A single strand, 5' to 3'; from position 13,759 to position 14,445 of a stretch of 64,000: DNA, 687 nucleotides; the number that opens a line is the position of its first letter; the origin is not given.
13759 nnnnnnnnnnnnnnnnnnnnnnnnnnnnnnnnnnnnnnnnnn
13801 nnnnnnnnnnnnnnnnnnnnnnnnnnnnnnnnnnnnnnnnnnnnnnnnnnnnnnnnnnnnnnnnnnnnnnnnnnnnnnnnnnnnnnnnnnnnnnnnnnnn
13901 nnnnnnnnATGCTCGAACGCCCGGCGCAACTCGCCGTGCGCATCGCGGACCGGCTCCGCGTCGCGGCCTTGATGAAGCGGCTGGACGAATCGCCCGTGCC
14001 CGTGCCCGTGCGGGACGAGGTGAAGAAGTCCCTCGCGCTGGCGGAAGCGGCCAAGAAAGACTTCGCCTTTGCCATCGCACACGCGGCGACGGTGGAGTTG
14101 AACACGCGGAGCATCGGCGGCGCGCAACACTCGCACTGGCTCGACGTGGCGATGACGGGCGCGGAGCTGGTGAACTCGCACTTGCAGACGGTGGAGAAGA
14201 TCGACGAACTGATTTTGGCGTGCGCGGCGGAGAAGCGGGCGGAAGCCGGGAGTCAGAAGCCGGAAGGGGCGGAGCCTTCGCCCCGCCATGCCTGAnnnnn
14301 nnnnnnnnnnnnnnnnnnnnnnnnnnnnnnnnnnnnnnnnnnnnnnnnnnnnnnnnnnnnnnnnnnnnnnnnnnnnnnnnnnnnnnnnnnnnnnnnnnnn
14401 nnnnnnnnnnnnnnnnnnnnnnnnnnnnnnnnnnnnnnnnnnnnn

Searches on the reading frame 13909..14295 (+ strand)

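Call 70: search_protein_families(library=pfam, proteins=[window:13909-14295:+], max_evalue=0.1)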
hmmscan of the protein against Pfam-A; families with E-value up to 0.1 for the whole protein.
window:13909-14295:+ (128 aa): 1 family
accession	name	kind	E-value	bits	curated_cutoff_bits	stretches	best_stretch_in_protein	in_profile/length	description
PF18315.6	VCH_CASS14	-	0.0045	17.6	26.7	1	19-73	28-83/97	Integron cassette protein VCH_CASS1 chain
